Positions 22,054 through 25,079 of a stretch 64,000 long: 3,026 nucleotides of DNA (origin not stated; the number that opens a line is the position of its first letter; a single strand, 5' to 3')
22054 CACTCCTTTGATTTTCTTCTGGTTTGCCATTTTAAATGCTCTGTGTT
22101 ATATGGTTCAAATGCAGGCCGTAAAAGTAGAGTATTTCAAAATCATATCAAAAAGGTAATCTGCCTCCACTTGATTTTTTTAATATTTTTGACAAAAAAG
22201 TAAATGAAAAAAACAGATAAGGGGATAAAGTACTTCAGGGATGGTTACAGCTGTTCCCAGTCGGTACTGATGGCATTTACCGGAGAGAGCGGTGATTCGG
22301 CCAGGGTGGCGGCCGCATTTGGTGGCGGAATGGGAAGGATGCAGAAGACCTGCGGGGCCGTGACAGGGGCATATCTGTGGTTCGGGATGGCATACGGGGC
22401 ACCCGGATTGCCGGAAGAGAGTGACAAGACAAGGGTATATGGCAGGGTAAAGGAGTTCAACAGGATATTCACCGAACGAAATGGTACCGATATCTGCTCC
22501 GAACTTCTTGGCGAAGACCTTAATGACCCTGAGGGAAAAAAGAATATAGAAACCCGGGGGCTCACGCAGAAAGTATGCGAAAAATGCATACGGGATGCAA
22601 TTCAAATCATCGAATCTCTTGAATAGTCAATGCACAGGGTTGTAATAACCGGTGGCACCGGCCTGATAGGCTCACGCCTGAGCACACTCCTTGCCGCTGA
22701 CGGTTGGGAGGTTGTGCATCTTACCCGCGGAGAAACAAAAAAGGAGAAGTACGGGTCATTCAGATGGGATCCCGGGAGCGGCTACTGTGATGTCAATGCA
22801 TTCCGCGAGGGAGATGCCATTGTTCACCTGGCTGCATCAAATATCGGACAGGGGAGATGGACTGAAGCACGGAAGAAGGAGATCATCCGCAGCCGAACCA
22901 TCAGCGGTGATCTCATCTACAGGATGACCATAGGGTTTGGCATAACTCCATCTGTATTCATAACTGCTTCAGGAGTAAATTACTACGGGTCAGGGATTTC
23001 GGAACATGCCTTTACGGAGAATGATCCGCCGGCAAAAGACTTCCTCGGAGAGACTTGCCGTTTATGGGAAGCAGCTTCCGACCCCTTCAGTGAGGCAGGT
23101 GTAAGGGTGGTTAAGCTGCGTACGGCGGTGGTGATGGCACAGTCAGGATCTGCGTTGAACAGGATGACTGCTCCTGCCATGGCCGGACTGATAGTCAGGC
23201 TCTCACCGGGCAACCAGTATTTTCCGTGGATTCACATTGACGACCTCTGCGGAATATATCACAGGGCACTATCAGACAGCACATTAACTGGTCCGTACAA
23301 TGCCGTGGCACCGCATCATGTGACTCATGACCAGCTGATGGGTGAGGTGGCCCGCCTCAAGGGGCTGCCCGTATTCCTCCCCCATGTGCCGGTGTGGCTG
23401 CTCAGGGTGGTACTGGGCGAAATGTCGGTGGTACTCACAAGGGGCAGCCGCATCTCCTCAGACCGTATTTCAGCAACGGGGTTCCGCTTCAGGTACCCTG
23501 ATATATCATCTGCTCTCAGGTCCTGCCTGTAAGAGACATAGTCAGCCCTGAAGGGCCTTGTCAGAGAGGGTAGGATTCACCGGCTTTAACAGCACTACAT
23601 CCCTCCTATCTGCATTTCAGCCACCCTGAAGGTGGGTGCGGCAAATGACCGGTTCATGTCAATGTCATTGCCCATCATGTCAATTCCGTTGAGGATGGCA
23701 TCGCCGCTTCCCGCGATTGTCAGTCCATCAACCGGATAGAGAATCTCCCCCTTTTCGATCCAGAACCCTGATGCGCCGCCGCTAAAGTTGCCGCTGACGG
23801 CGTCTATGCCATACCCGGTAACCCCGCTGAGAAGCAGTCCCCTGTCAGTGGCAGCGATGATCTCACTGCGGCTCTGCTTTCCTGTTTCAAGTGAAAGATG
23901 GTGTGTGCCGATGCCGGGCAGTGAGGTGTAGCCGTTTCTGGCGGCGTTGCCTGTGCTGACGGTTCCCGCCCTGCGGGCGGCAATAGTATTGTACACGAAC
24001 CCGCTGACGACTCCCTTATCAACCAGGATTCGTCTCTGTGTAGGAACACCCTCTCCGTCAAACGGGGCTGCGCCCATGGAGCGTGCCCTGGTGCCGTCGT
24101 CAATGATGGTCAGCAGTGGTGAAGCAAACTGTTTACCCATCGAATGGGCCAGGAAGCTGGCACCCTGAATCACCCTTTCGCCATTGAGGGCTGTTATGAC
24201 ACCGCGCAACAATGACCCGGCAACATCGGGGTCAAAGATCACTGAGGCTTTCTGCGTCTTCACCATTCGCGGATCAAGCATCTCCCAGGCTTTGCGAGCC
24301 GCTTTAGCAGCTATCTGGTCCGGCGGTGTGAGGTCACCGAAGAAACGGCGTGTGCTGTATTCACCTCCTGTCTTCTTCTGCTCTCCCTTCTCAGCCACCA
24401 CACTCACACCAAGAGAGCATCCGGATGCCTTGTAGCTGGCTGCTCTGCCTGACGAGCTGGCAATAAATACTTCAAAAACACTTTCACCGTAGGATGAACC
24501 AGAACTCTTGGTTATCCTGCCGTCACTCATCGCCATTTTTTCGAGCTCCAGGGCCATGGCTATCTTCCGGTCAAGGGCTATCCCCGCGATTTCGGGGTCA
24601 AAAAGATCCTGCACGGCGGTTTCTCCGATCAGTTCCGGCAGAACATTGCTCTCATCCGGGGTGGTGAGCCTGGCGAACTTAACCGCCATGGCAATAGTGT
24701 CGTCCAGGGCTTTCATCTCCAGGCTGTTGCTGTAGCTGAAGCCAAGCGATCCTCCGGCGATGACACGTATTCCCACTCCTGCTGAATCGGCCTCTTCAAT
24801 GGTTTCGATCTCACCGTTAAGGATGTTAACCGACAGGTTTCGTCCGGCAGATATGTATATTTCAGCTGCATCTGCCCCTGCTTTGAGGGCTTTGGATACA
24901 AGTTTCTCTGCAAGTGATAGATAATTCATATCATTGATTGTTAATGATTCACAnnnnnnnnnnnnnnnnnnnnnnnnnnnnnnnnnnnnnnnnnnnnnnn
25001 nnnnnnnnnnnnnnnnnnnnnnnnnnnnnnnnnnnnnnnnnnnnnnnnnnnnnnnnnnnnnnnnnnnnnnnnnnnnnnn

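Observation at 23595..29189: Exported TldD/PmbA pair (Tat signal only on TldD) coupled to a secreted M14 carboxypeptidase and a Cys-rich Crp/Fnr regulator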

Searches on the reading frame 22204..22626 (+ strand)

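Call 26: search_protein_families(library=pfam, proteins=[window:22204-22626:+], max_evalue=0.001)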
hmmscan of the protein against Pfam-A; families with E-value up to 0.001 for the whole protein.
window:22204-22626:+ (140 aa): 1 family
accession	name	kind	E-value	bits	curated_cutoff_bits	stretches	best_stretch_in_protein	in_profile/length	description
PF09719.15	C_GCAxxG_C_C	-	4.9e-26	91.6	27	1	15-138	1-117/118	Putative redox-active protein (C_GCAxxG_C_C)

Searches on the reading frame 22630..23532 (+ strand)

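Call 26: search_protein_families(library=pfam, proteins=[window:22630-23532:+], max_evalue=0.001)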
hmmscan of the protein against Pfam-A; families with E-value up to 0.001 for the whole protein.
window:22630-23532:+ (300 aa): 2 families
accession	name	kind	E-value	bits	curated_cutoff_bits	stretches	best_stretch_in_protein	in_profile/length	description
PF08338.16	DUF1731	-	6e-15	55.1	27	1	253-298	1-46/47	Domain of unknown function (DUF1731)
PF01370.27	Epimerase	-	2.5e-14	53.7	20.9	1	4-216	1-227/240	NAD dependent epimerase/dehydratase family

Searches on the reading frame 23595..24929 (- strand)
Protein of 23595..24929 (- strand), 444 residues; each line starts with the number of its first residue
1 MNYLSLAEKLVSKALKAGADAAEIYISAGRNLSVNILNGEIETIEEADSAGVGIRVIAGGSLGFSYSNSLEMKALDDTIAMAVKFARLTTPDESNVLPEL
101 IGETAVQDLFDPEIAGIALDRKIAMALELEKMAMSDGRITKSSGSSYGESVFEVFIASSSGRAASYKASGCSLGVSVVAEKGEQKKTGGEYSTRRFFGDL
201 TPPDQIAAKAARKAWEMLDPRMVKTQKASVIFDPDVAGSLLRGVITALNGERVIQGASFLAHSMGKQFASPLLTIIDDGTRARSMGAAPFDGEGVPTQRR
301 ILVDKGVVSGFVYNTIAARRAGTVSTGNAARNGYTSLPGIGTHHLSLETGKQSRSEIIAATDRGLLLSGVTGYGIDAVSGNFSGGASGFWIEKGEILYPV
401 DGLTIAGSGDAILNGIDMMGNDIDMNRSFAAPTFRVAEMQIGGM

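Call 3: search_protein_families(library=pfam, proteins=[window:23595-24929:-], max_evalue=0.01)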
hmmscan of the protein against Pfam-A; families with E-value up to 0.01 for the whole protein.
window:23595-24929:- (444 aa): 3 families
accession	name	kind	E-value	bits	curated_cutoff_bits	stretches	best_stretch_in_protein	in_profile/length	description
PF19289.4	PmbA_TldD_3rd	-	1.4e-71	240.6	22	1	225-443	1-220/220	PmbA/TldA metallopeptidase C-terminal domain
PF01523.21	PmbA_TldD_1st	-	3.9e-17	62.6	20.9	1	22-84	1-63/65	PmbA/TldA metallopeptidase domain 1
PF19290.4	PmbA_TldD_2nd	-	3.9e-16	59.9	20.9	1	115-217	4-108/109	PmbA/TldA metallopeptidase central domain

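Call 4: search_protein_families(library=ncbifam, proteins=[window:23595-24929:-], max_evalue=0.01)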
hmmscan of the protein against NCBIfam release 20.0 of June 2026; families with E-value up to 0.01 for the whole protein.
window:23595-24929:- (444 aa): 3 families
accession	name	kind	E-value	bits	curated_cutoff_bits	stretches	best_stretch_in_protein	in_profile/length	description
NF008268.0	PRK11040.1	equivalog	1.2e-66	225.2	438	1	8-443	15-445/446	metalloprotease PmbA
NF008006.0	PRK10735.1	equivalog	2.4e-40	138.4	513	1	50-428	64-450/481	metalloprotease TldD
NF040952.1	Arch_mtprotase_TldD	equivalog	5e-36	124.4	635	1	9-429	2-418/443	zinc metalloprotease TldD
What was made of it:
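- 23595..24929 (-): PmbA/TldE (444 aa), the non-catalytic partner, with no signal peptide. NCBIfam PmbA 225 bits (call 4).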

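Call 20: search_solved_structures(query=window:23595-24929:-, max_evalue=0.001, show_alignments=1)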
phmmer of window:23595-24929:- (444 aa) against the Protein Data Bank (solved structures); distinct sequences matched with E-value up to 0.001: 9.
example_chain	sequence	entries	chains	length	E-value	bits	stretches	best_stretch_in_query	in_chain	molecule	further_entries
5nj5_B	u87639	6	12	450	1.5e-57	198.5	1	7-443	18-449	Metalloprotease PmbA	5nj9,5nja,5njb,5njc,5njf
3tv9_A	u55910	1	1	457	1.9e-56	194.9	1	6-440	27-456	Putative peptide maturation protein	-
3qtd_A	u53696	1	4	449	1.3e-48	169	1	7-443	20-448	PmbA protein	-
1vpb_A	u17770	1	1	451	4.8e-46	160.6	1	6-435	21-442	putative modulator of DNA gyrase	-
1vl4_A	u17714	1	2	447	2.1e-39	138.8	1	6-443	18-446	pmbA-related protein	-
5njc_A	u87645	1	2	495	4.8e-35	124.4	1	50-427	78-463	Metalloprotease TldD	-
5nj5_A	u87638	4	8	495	6.3e-35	124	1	50-427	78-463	Metalloprotease TldD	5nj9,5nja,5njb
5njf_A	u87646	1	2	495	1e-34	123.3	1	50-427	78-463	Metalloprotease TldD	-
6j6a_A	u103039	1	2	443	1.1e-32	116.7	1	20-398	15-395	Zinc-dependent protease, TldD/PmbA family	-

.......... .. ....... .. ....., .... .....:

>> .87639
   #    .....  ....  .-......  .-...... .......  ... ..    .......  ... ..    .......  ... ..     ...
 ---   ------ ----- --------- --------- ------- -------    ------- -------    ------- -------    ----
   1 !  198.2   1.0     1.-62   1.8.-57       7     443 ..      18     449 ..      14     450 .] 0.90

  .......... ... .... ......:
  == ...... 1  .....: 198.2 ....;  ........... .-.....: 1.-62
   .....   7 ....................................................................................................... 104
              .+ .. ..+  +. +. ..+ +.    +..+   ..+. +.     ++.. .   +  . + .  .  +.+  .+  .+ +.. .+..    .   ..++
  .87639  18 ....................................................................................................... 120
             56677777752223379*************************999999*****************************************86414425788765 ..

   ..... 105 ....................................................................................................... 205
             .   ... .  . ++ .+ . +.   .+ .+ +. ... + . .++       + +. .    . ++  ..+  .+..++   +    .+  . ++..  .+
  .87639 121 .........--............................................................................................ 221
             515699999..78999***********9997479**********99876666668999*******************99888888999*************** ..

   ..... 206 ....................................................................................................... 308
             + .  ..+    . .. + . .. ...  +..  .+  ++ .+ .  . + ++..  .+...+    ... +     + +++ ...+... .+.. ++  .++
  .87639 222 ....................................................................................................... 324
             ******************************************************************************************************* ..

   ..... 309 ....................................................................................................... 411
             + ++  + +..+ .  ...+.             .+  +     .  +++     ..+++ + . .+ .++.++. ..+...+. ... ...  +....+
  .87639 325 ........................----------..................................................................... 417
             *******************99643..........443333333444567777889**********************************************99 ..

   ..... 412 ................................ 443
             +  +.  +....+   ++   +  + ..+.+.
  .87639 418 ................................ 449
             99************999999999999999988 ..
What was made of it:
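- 23595..24929 (-): E. coli PmbA 5nj5_B at E=1.5e-57 (call 20).
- On TldE/PmbA (non-catalytic subunit): 5nj5_B matches at E=1.5e-57 (call 20).
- Closest known: Bacteroides thetaiotaomicron BT3649 'putative modulator of DNA gyrase'. Same: It matches the window's PmbA at E=4.8e-46 (call 20).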

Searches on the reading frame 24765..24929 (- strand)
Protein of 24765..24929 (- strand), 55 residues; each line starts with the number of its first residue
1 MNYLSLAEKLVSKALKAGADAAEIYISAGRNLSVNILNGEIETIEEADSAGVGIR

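Call 29: search_protein_families(library=ncbifam, proteins=[window:24765-24929:-], max_evalue=10)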
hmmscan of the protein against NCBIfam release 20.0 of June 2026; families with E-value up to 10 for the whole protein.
seq(55 aa): 2 families
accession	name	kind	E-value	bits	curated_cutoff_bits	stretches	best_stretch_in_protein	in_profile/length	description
NF008268.0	PRK11040.1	equivalog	0.018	13.7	438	1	8-54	15-64/446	metalloprotease PmbA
TIGR03207.1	cyc_hxne_CoA_dh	equivalog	0.077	11.7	575.35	1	15-52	120-160/372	cyclohexanecarboxyl-CoA dehydrogenase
